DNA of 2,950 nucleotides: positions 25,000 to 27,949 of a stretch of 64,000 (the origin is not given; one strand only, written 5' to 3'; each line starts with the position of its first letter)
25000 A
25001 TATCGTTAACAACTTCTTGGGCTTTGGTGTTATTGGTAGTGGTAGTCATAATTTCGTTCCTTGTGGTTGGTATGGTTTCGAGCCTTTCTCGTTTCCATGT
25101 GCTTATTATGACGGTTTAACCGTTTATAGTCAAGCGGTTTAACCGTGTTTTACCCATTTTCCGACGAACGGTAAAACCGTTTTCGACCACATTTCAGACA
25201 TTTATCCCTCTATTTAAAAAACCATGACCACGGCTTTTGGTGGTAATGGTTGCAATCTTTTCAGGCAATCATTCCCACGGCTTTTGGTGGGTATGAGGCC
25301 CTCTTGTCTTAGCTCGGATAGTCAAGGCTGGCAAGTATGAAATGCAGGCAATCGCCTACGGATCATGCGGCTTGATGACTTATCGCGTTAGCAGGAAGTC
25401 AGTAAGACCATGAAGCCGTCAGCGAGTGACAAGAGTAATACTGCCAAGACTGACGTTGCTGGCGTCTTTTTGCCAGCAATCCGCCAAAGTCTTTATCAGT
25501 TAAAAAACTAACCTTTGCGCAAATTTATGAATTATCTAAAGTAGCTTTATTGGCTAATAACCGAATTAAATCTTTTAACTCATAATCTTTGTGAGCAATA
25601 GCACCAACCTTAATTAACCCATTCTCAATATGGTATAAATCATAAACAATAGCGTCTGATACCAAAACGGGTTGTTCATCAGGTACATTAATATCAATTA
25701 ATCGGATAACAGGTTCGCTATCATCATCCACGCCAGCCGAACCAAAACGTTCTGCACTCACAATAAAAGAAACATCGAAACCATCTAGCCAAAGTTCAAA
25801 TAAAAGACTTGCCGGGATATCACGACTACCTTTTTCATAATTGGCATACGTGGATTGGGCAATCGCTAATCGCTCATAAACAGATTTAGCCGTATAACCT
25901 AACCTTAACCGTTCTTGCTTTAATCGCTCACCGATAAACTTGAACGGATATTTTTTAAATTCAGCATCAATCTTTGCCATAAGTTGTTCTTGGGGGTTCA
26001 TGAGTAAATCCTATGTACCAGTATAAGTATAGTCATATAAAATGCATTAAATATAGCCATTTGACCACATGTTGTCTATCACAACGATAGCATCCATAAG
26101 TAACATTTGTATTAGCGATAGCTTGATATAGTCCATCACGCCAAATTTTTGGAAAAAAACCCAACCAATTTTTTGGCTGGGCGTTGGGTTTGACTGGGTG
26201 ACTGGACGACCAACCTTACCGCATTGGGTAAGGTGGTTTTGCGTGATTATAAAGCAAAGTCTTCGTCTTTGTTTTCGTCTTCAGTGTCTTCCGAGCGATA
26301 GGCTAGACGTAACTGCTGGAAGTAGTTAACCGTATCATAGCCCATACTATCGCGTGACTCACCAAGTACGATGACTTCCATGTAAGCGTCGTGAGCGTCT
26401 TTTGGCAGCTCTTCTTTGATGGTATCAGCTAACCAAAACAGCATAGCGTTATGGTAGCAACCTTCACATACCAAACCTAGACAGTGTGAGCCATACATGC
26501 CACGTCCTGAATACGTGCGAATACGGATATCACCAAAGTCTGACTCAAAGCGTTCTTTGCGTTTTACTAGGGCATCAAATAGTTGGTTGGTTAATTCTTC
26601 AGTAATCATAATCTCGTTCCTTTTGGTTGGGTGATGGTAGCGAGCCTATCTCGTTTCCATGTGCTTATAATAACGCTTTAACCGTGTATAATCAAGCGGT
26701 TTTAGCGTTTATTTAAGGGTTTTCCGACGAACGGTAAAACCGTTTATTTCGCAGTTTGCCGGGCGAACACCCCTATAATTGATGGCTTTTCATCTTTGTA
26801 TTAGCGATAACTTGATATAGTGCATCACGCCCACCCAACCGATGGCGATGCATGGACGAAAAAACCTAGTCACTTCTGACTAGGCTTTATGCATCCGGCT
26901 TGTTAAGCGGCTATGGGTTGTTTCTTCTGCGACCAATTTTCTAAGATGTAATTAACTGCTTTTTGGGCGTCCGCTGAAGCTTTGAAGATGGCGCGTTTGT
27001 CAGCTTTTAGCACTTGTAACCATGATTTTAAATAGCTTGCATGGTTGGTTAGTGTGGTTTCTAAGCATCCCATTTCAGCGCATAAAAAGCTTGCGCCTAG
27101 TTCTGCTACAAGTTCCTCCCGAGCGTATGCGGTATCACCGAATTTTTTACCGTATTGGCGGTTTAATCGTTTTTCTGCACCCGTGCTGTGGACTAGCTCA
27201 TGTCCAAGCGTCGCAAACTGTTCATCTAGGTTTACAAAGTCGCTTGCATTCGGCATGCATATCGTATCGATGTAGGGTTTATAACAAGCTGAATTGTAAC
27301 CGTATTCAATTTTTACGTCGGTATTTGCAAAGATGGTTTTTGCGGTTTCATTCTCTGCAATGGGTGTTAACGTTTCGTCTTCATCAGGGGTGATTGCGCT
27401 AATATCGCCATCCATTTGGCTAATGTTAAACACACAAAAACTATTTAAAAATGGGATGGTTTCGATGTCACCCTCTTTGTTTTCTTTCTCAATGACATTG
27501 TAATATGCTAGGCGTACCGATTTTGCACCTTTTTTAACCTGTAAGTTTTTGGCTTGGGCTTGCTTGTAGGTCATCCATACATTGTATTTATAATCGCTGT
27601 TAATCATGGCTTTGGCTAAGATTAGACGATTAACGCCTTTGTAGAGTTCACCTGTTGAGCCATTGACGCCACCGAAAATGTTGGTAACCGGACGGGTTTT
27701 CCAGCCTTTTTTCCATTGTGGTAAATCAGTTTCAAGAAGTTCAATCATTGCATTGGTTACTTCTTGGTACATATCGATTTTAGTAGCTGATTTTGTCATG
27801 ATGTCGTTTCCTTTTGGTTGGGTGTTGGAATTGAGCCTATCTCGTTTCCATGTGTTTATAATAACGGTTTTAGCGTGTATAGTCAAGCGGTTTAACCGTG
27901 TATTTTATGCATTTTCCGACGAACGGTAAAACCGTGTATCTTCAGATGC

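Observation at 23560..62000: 38-kb array of about 47 co-oriented genes, each an insulated unit behind a near-identical 200-300 bp promoter/leader module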

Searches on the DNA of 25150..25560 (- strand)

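Call 85: search_dna_similar(query=window:25200-25520:-, collection=plasmids, mode=distant, max_rows=15)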
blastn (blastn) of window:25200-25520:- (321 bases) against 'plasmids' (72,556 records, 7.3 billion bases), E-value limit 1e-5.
Records with a match: 1; places in all: 2; records where one place covers at least 80% of the query: 1.
Best place of each record, by identity: 95-99% 1.
By first word of the organism name: Moraxella 1.
By predicted mobility (MOB-suite, as given by PLSDB): non-mobilizable 1.
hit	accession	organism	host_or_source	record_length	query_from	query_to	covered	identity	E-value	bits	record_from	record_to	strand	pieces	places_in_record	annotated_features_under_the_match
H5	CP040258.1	Moraxella osloensis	mycoplasma culture contaminant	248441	1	321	100%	97.8%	1e-152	546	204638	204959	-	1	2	none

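Call 89: search_rna_families(source=window, start=25150, end=25560, threshold=evalue, max_evalue=5)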
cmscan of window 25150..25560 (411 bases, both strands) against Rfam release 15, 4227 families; matches with E-value up to 5: 3.
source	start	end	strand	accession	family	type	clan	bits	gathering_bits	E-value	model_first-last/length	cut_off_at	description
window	25430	25492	+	RF02419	Spd-sr37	Gene; sRNA;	-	19.5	45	0.6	1-67/67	no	Streptococcus sRNA Spd-sr37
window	25408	25455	+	RF01143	sR16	Gene; snRNA; snoRNA; CD-box;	-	16.5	70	0.95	1-53/53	no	Small nucleolar RNA sR16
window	25504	25560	-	RF01396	isrN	Gene; sRNA;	-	12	44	2.9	85-143/143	5'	isrN Hfq binding RNA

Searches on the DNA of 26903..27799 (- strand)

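Call 106: search_dna_similar(query=L030:13744-13937:+, collection=plasmids, mode=distant, max_rows=25, max_evalue=0.001)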
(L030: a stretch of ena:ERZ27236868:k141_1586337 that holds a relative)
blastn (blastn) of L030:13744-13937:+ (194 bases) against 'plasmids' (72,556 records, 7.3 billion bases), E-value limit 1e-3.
No match.

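Call 107: search_dna_similar(query=L029:7740-7997:+, collection=plasmids, mode=distant, max_rows=25, max_evalue=0.001)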
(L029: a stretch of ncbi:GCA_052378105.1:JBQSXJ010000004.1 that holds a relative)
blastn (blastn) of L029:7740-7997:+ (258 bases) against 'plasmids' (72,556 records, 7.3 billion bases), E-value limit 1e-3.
No match.
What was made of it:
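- Tried and rejected: Modules of the related arrays L029 and L030: no PLSDB match (calls 106, 107).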

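Call 115: search_rna_families(source=L030, start=12000, end=13000, threshold=evalue, max_evalue=1)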
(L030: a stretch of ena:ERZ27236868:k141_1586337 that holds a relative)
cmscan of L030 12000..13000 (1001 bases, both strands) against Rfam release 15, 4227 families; matches with E-value up to 1: 0.
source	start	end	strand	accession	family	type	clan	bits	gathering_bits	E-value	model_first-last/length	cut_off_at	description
